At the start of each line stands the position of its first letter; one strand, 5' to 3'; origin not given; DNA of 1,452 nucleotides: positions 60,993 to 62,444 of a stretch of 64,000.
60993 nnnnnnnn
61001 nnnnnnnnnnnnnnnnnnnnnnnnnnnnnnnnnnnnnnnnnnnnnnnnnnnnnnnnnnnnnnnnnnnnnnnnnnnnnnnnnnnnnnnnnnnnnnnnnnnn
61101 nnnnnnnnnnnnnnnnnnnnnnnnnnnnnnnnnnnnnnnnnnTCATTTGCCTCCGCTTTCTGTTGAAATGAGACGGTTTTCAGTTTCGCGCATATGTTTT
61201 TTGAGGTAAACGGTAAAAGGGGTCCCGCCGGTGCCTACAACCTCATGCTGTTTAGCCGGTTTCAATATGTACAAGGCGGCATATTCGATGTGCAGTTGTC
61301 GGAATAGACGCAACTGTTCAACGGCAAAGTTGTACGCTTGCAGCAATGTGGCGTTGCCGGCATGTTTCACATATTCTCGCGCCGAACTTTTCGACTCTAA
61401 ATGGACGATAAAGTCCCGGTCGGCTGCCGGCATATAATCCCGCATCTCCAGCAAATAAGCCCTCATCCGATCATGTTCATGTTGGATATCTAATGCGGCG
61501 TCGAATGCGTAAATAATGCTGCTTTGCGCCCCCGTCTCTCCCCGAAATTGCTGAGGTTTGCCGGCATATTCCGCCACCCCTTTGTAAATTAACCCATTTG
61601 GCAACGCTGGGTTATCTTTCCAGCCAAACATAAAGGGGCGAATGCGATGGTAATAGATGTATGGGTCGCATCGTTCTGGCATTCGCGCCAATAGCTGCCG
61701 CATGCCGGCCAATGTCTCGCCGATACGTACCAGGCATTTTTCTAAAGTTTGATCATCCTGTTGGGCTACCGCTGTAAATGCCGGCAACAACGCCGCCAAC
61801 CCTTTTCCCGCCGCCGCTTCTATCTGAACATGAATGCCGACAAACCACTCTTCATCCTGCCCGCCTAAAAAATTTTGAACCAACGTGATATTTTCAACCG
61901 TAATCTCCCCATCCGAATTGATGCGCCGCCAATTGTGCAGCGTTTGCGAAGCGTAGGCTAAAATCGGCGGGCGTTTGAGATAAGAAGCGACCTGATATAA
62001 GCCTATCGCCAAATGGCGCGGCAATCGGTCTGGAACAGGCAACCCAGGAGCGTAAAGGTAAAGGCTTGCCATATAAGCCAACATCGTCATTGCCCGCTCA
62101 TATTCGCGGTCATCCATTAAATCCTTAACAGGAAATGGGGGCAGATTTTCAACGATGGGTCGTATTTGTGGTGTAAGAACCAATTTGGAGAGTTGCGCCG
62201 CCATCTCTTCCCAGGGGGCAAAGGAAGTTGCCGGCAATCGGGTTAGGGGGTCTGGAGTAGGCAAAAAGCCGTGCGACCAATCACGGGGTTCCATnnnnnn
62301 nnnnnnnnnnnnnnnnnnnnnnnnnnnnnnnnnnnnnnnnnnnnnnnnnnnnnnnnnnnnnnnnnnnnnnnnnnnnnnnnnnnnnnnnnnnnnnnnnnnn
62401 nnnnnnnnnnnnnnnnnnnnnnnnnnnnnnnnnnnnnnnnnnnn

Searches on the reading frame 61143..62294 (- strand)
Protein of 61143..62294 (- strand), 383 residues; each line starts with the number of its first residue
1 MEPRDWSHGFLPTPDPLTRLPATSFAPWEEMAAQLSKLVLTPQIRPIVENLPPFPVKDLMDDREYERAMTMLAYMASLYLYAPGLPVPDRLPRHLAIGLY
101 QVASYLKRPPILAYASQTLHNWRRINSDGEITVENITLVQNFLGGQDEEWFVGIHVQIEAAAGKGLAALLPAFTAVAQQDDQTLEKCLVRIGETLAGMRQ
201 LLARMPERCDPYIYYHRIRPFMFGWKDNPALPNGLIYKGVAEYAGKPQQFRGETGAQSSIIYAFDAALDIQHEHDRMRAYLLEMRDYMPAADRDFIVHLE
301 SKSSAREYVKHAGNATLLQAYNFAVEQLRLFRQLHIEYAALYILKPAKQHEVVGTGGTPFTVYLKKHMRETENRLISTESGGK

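Call 3: search_protein_families(library=pfam, proteins=[window:61143-62294:-], max_evalue=0.01)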
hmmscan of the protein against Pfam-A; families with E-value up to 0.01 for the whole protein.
window:61143-62294:- (383 aa): 1 family
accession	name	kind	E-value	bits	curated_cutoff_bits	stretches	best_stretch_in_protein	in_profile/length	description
PF01231.23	IDO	-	2.3e-99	333.4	26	1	7-367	10-405/412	Indoleamine 2,3-dioxygenase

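Call 4: search_protein_families(library=ncbifam, proteins=[window:61143-62294:-], max_evalue=0.01)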
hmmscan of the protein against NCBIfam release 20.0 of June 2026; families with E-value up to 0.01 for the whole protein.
window:61143-62294:- (383 aa): 0 families

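Call 7: find_homologous_proteins(query=window:61143-62294:-, max_evalue=1e-10)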
Query window:61143-62294:- (383 aa): 6966 proteins with E <= 1e-10 among 8000 candidates; the best 120 are listed.
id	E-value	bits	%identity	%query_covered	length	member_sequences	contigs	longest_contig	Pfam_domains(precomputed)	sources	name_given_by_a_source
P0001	3.6e-260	880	100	100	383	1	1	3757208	PF01231.24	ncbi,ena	-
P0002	8.3e-149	514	62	97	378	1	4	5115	PF01231.24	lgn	-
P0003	5.3e-148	511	62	97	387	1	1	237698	PF01231.24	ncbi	ncbi:MAG: hypothetical protein R3A44_26890 [Caldilineaceae bacterium]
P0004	1.7e-147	510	61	97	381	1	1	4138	PF01231.24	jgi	-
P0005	1.8e-146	506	64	97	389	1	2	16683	PF01231.24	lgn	-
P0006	9.0e-144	497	60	96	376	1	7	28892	PF01231.24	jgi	jgi:indoleamine 2,3-dioxygenase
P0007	1.2e-143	497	60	98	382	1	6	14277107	PF01231.24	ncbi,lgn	ncbi:MAG: hypothetical protein R3C14_54030 [Caldilineaceae bacterium]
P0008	3.5e-143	495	60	98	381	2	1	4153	PF01231.24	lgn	-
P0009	1.2e-142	494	62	91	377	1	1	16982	PF01231.24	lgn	-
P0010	1.3e-142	493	59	97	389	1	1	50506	PF01231.24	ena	-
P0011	1.4e-141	490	58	97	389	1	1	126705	PF01231.24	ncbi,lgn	ncbi:MAG: hypothetical protein AAF702_13215 [Chloroflexota bacterium]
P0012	1.8e-141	490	59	97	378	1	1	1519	PF01231.24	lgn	-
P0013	3.5e-141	489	61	97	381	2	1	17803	PF01231.24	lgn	-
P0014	5.1e-141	488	62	97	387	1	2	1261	PF01231.24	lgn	-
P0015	1.0e-140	487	57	98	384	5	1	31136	PF01231.24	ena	-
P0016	1.1e-140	487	58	98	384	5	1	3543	PF01231.24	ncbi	-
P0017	7.3e-140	484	59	97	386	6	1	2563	PF01231.24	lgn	-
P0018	7.8e-140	484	60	98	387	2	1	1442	PF01231.24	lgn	-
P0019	5.4e-139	482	58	98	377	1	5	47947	PF01231.24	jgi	jgi:indoleamine 2,3-dioxygenase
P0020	5.4e-139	482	61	96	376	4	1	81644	PF01231.24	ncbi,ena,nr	ncbi:MAG: hypothetical protein QNJ45_05140 [Ardenticatenaceae bacterium]|nr:hypothetical protein [Ar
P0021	7.8e-139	481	60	97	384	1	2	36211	PF01231.24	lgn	-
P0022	8.1e-139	481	60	98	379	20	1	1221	PF01231.24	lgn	-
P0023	7.9e-138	478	60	97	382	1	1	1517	PF01231.24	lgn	-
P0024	8.5e-138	478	57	98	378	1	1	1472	PF01231.24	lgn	-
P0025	1.2e-137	477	59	97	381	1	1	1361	PF01231.24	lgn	-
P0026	1.3e-137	477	60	97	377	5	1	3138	PF01231.24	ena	-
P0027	1.5e-137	477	60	97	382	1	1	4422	PF01231.24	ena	-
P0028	1.5e-137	477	60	96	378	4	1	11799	PF01231.24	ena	-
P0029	1.5e-137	477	57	98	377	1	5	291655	PF01231.24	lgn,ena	-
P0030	2.6e-136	473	61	96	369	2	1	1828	PF01231.24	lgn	-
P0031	3.0e-136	472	59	97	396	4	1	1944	PF01231.24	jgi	-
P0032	4.2e-136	472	58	98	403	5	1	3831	PF01231.24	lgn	-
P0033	5.7e-136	472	59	97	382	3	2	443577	PF01231.24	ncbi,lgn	ncbi:MAG: hypothetical protein R3E79_08610 [Caldilineaceae bacterium]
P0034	1.2e-135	471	57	97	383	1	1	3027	PF01231.24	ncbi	-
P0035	1.8e-135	470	57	98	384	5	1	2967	PF01231.24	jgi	jgi:indoleamine 2,3-dioxygenase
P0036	1.9e-135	470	58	97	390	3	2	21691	PF01231.24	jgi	-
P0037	2.8e-135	469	58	97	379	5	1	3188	PF01231.24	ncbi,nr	ncbi:MAG: hypothetical protein KDE34_17095 [Anaerolineales bacterium]|nr:hypothetical protein [Anaer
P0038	4.7e-135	469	59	97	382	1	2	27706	PF01231.24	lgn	-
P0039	6.3e-135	468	57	97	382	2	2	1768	PF01231.24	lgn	-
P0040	1.3e-134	467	56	97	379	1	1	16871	PF01231.24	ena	-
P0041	2.2e-134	466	58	98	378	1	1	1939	PF01231.24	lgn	-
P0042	2.5e-134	466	56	98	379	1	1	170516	PF01231.24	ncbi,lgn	ncbi:MAG: hypothetical protein U0175_18655 [Caldilineaceae bacterium]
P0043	4.2e-134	465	58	98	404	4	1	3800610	PF01231.24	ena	-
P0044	4.4e-134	465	58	98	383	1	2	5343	PF01231.24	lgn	-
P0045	5.7e-134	465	57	97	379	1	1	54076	PF01231.24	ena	-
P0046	3.6e-133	462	56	96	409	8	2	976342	PF01231.24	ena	-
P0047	3.7e-133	462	58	96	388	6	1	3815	PF01231.24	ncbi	-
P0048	4.3e-133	462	58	96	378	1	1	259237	PF01231.24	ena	-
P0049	4.4e-132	459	58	97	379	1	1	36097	PF01231.24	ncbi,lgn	-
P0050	3.6e-131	456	60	90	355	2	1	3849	PF01231.24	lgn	-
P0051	9.7e-131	454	56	97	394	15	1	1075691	PF01231.24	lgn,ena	-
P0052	1.9e-130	453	56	96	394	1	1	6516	PF01231.24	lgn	-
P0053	3.0e-130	453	58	98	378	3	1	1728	PF01231.24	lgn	-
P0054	3.0e-130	453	56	96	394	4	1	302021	PF01231.24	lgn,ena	-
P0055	6.3e-130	452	57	95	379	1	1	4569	PF01231.24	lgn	-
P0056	6.5e-130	452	55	96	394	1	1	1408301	PF01231.24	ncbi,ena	-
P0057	6.5e-130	452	56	95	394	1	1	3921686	PF01231.24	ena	-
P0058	9.6e-130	451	60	92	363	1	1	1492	PF01231.24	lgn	-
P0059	1.1e-129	451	58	97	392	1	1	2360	PF01231.24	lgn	-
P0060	1.7e-129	450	58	97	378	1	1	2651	PF01231.24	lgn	-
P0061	2.0e-129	450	53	99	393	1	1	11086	PF01231.24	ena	-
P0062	2.4e-129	450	57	97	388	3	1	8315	PF01231.24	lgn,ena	-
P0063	4.4e-129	449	55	96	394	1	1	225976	PF01231.24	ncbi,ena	-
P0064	4.9e-129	449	57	97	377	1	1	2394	PF01231.24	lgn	-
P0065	5.5e-129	449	56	98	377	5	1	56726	PF01231.24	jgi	jgi:indoleamine 2,3-dioxygenase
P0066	8.5e-129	448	55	97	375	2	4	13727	PF01231.24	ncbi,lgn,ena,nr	ncbi:MAG: hypothetical protein KDJ65_22080 [Anaerolineae bacterium]|nr:hypothetical protein [Anaerol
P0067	1.2e-128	447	55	96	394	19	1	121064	PF01231.24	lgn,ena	-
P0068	1.6e-128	447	57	98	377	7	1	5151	PF01231.24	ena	-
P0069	2.0e-128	447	55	96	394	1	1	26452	PF01231.24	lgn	-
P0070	2.2e-128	447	55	96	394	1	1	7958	PF01231.24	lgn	-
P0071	2.5e-128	446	55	96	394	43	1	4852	PF01231.24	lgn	-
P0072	2.6e-128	446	54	96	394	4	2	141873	PF01231.24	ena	-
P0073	2.8e-128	446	55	96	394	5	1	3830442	PF01231.24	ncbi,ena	-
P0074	3.5e-128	446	55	96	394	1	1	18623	PF01231.24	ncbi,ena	-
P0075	3.7e-128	446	56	97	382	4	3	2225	PF01231.24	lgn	-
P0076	4.0e-128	446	56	98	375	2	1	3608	PF01231.24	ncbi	ncbi:MAG: hypothetical protein AAF902_21135 [Chloroflexota bacterium]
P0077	4.8e-128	445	55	96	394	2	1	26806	PF01231.24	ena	-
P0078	7.2e-128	445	55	96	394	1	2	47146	PF01231.24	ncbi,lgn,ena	-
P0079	1.1e-127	444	54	97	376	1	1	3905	PF01231.24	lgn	-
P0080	1.7e-127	444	56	97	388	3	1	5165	PF01231.24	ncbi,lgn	-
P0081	2.5e-127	443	57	95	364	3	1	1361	PF01231.24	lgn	-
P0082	4.8e-127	442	54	96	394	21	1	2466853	PF01231.24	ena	-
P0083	8.2e-127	441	55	97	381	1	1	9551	PF01231.24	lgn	-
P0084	9.5e-127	441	55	96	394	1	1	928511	PF01231.24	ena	-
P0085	1.6e-126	440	56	96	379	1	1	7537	PF01231.24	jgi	jgi:indoleamine 2,3-dioxygenase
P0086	3.8e-126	439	54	97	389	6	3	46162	PF01231.24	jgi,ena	jgi:indoleamine 2,3-dioxygenase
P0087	3.8e-126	439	55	96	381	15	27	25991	PF01231.24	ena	-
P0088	8.4e-126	438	54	96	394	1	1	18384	PF01231.24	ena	-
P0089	9.3e-126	438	55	96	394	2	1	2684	PF01231.24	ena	-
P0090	4.9e-125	436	55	98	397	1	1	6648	PF01231.24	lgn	-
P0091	5.7e-125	435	54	96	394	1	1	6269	PF01231.24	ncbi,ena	-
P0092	8.2e-125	435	54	96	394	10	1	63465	PF01231.24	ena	-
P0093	1.2e-124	434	54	96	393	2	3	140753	PF01231.24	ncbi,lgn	-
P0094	1.3e-124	434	57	90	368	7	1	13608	PF01231.24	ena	-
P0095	1.5e-124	434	53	99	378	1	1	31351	PF01231.24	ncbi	-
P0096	2.5e-124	433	54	97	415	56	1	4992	PF01231.24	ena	-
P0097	2.8e-124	433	55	97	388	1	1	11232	PF01231.24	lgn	-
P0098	4.1e-124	433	62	80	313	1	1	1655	PF01231.24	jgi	jgi:indoleamine 2,3-dioxygenase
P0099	5.0e-124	432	54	96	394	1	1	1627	PF01231.24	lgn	-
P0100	1.0e-123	431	53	96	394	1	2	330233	PF01231.24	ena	-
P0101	1.2e-123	431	55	96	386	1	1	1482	PF01231.24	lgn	-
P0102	1.6e-123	431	55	97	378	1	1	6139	PF01231.24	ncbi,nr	ncbi:MAG: hypothetical protein KDE19_06435 [Caldilineaceae bacterium]|nr:hypothetical protein [Caldi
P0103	3.4e-123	430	55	96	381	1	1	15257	PF01231.24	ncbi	-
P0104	3.8e-123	429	56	96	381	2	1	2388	PF01231.24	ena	-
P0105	4.1e-123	429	54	96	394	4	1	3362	PF01231.24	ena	-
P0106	5.3e-123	429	55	99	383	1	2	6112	PF01231.24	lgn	-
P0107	2.9e-122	426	56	96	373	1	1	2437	PF01231.24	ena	-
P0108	9.4e-122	425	53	96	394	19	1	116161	PF01231.24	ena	-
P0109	2.1e-121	424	52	98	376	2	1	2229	PF01231.24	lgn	-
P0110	4.1e-121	423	54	97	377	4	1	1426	PF01231.24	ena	-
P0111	6.5e-121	422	54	96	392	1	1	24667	PF01231.24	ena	-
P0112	4.5e-118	413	54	96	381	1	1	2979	PF01231.24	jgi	jgi:indoleamine 2,3-dioxygenase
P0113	1.4e-117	411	52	96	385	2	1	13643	PF01231.24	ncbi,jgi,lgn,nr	ncbi:MAG TPA: hypothetical protein VHZ55_33610 [Bryobacteraceae bacterium]|jgi:indoleamine 2,3-dioxy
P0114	2.6e-117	410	54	97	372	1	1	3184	PF01231.24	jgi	jgi:indoleamine 2,3-dioxygenase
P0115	2.3e-116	407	52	97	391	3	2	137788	PF01231.24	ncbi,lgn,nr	ncbi:MAG: hypothetical protein GTN81_14435 [Proteobacteria bacterium]|nr:hypothetical protein [Pseud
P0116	2.4e-116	407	51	97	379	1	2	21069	PF01231.24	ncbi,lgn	-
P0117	3.0e-116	407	51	98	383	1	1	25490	PF08933.17,PF01231.24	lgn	-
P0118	3.9e-116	406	52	97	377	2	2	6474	PF01231.24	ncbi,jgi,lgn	ncbi:MAG: indoleamine 2,3-dioxygenase [Cellvibrionaceae bacterium]|jgi:indoleamine 2,3-dioxygenase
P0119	1.3e-115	405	50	97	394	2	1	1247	PF01231.24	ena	-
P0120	9.5e-115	402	51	97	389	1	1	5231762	PF01231.24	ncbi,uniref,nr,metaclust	ncbi:hypothetical protein [Fimbriimonas ginsengisoli]|uniref:Indoleamine 2,3-dioxygenase n=1 Tax=Fim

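Call 8: find_encoding_contigs(protein=P0001, flank=10000, max_places=3)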
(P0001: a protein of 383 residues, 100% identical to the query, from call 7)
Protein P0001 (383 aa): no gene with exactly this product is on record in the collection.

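Call 9: find_related_loci(query=window:61143-62294:-, collection=genome_contigs, flank=10000)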
Query window:61143-62294:- (383 aa) in genome_contigs; peptide patterns used: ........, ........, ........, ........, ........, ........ (x = any residue, [..] = any of these).
151 stretches matched a pattern; 129 encode a relative of the query (tblastn E <= 1e-3); the best 80 are kept; 80 distinct loci.
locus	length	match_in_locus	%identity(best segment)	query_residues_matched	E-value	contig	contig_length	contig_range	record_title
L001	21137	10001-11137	61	1-376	1e-150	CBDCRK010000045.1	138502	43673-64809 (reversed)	MAG: uncultured Candidatus Binatia bacterium isolate c14ce093-c1b4-4a9f-a633-4da5294aefe4 genome assembly, contig: conti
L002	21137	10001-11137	60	1-376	5e-145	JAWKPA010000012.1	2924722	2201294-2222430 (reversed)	MAG: Chloroflexota bacterium isolate BC3.16 BC3.16.fa-12, whole genome shotgun sequence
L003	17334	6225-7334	61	4-372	2e-143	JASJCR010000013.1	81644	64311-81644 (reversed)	MAG: Ardenticatenaceae bacterium isolate MO_167.B30 MO_167.c_74, whole genome shotgun sequence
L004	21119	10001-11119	61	5-375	3e-141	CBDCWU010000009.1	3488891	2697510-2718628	MAG: Candidatus Promineifilaceae bacterium isolate 3a3e19e2-5470-4693-b67a-557dfc69874c genome assembly, contig: contig_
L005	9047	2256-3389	58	1-376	2e-135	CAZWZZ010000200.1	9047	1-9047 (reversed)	MAG TPA_asm: uncultured Caldilineaceae bacterium isolate binchicken_co15_113 genome assembly, contig: NODE_6103_length_9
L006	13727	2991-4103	55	1-372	2e-133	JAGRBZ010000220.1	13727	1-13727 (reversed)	MAG: Anaerolineae bacterium isolate HKST-UBA12 NODE_220_length_13727_cov_10.556557, whole genome shotgun sequence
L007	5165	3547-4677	56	4-376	7e-133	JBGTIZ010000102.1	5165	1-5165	MAG: Candidatus Promineifilaceae bacterium isolate JTS-RE278 k141_1641636, whole genome shotgun sequence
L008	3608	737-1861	56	1-376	2e-132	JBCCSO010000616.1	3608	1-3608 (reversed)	MAG: Chloroflexota bacterium isolate P01_D01_bin.58 k141_846494_length_3608_cov_19.0000, whole genome shotgun sequence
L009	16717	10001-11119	54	4-376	3e-124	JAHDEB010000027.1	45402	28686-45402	MAG: Chloroflexota bacterium isolate MAG-171 RZ_2215, whole genome shotgun sequence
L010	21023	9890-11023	53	1-379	3e-124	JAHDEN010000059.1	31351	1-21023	MAG: Chloroflexota bacterium isolate MAG-182 RZ_3985, whole genome shotgun sequence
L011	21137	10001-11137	52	1-377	1e-118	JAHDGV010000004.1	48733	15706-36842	MAG: Chloroflexota bacterium isolate MAG-54 RZ_1962, whole genome shotgun sequence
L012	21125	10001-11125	51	4-377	5e-118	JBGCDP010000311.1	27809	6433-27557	MAG: Anaerolineae bacterium isolate SGMAG-70 contig311, whole genome shotgun sequence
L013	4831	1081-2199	52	1-372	1e-114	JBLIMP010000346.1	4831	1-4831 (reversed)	MAG: Cellvibrionaceae bacterium isolate 3300053785_73 Ga0535658_0058957, whole genome shotgun sequence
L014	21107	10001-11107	50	5-371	3e-113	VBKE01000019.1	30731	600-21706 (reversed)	MAG: Deltaproteobacteria bacterium isolate DP_1 14_1009_09_30cm_scaffold_560, whole genome shotgun sequence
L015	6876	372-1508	50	5-379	5e-113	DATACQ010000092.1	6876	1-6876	MAG TPA_asm: Candidatus Binatia bacterium isolate SMAG_U6728 k141_666743, whole genome shotgun sequence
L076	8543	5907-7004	44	9-372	4e-100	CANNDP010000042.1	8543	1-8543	MAG: Actinobacteria bacterium isolate ZE-17mar17-53 genome assembly, contig: ZE-17mar17-C8373, whole genome shotgun sequ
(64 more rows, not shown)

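Call 14: find_encoding_contigs(protein=P0122, flank=10000, max_places=4)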
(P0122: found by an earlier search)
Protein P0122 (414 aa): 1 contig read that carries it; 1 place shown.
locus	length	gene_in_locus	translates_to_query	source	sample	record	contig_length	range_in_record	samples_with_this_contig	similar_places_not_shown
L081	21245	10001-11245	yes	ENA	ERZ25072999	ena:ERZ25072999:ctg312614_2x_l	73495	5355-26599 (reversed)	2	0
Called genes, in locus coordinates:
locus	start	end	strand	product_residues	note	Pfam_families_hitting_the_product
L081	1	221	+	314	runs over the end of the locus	PF00535:Glycos_transf_2, PF13641:Glyco_tranf_2_3, PF13632:Glyco_trans_2_3 (weak)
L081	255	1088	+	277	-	PF00685:Sulfotransfer_1, PF13469:Sulfotransfer_3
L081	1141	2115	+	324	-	PF00535:Glycos_transf_2, PF10111:Glyco_tranf_2_2 (weak), PF13641:Glyco_tranf_2_3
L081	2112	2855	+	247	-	PF13439:Glyco_transf_4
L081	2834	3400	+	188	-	PF00534:Glycos_transf_1, PF13524:Glyco_trans_1_2 (weak), PF13692:Glyco_trans_1_4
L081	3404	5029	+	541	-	PF27530:HMA_AllF_N, PF02629:CoA_binding (weak), PF13607:Succ_CoA_lig (weak), PF00549:Ligase_CoA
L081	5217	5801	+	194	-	PF01553:Acyltransferase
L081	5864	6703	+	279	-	PF13649:Methyltransf_25, PF13847:Methyltransf_31, PF08241:Methyltransf_11, PF08242:Methyltransf_12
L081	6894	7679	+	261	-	PF10127:RlaP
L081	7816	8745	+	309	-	PF01555:N6_N4_Mtase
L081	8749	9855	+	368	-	-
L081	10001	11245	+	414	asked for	PF06545:AllG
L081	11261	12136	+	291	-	PF04199:Cyclase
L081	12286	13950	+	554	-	PF04199:Cyclase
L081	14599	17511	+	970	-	PF03704:BTAD, PF00515:TPR_1 (faint), PF07719:TPR_2 (faint), PF13428:TPR_14 (faint), PF00931:NB-ARC, PF13191:AAA_16 (faint), PF13424:TPR_12 (weak)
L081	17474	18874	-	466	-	-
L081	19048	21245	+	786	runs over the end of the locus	PF01315:Ald_Xan_dh_C, PF02738:MoCoBD_1, PF20256:MoCoBD_2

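Call 27: search_protein_families(library=pfam, proteins=[L010:9340-9897:+, L010:8491-9333:+, L010:6899-8494:+, L010:11148-12212:-, L010:12228-13358:-, L010:13383-14078:-, L076:4180-5856:+, L014:8755-9933:+, L014:7379-8752:+, L014:11186-12166:-], max_evalue=0.0001)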
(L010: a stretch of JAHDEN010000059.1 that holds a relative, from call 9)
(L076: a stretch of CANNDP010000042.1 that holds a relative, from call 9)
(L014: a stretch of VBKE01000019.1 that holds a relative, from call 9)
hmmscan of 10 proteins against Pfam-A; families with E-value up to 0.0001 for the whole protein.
L010:9340-9897:+ (185 aa): 1 family
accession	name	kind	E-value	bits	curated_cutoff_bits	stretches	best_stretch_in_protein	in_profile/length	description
PF05683.17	Fumerase_C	-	6.5e-57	192.6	22.2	1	3-175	29-204/205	Fumarase C-terminus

L010:8491-9333:+ (280 aa): 1 family
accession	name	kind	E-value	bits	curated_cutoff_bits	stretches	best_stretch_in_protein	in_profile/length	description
PF05681.19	Fumerase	-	2.2e-103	345.7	25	1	13-278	2-269/270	Fumarate hydratase (Fumerase)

L010:6899-8494:+ (531 aa): 2 families
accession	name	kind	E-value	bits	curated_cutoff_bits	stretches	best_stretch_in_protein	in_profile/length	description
PF01256.23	Carb_kinase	-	2.3e-51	175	27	1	263-519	1-241/242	NAD(P)H-hydrate dehydratase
PF03853.21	YjeF_N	-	2.8e-39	135.3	24.9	1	37-206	3-169/169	YjeF-related protein N-terminus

L010:11148-12212:- (354 aa): 1 family
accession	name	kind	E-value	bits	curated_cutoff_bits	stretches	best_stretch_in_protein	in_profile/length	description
PF00246.29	Peptidase_M14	-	2.8e-16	60.4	21.6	1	130-335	46-267/286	Zinc carboxypeptidase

L010:12228-13358:- (376 aa): 5 families
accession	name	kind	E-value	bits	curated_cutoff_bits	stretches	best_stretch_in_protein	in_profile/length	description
PF02518.31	HATPase_c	-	1.9e-28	99.6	26.4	1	264-375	2-108/111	Histidine kinase-, DNA gyrase B-, and HSP90-like ATPase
PF00512.31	HisKA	-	1.2e-13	51.3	26.9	1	154-216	2-65/66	His Kinase A (phospho-acceptor) domain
PF00672.30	HAMP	-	6.2e-09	36.5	25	1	97-148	2-52/53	HAMP domain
PF13581.12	HATPase_c_2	-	2.6e-07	31.1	27.4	1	267-353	31-112/127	Histidine kinase-like ATPase domain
PF13589.12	HATPase_c_3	-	6.9e-05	23.3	25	0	268-358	3-92/137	Histidine kinase-, DNA gyrase B-, and HSP90-like ATPase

L010:13383-14078:- (231 aa): 2 families
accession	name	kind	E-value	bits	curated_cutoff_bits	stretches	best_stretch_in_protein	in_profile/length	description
PF00072.30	Response_reg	-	5.9e-30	104.1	30.2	1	4-116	1-111/111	Response regulator receiver domain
PF00486.34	Trans_reg_C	-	2e-23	82.7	26.2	1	154-229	2-77/77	Transcriptional regulatory protein, C terminal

L076:4180-5856:+ (558 aa): 6 families
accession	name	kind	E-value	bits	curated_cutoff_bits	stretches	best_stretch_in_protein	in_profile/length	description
PF00005.33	ABC_tran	-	6.5e-60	202.1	25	2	312-463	2-137/137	ABC transporter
PF08352.17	oligo_HPY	-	1.2e-16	61.2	27.1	2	245-282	1-38/65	Oligopeptide/dipeptide transporter, C-terminal region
PF13304.12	AAA_21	-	1.3e-13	52.1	27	1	162-229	234-303/304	AAA domain, putative AbiEii toxin, Type IV TA system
PF02463.25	SMC_N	-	4.8e-11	43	40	1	47-237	25-210/220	RecF/RecN/SMC N terminal domain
PF13401.12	AAA_22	-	9.3e-09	36.1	27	0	47-84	6-38/130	AAA domain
PF13555.12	AAA_29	-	3e-06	27.3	27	0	40-73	16-49/61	P-loop containing region of AAA domain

L014:8755-9933:+ (392 aa): 2 families
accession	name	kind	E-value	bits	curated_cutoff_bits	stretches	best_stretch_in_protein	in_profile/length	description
PF01053.26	Cys_Met_Meta_PP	-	1.1e-154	515.1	27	1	17-389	3-381/381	Cys/Met metabolism PLP-dependent enzyme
PF00155.27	Aminotran_1_2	-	3e-06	27.1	19.7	1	62-192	43-196/361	Aminotransferase class I and II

L014:7379-8752:+ (457 aa): 2 families
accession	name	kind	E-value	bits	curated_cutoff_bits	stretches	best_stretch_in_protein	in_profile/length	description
PF00291.31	PALP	-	1.2e-82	278.1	35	1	9-307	2-295/295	Pyridoxal-phosphate dependent enzyme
PF00571.33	CBS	-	1.8e-18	67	24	2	404-455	1-55/57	CBS domain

L014:11186-12166:- (326 aa): 3 families
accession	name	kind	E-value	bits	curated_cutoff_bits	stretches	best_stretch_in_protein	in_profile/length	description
PF02737.24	3HCDH_N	-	7.1e-52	176.4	22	1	27-211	1-179/180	3-hydroxyacyl-CoA dehydrogenase, NAD binding domain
PF00725.27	3HCDH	-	1.4e-24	86.8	22.1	1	214-307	1-96/97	3-hydroxyacyl-CoA dehydrogenase, C-terminal domain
PF03446.21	NAD_binding_2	-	2e-05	25.1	21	1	27-67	1-41/161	NAD binding domain of 6-phosphogluconate dehydrogenase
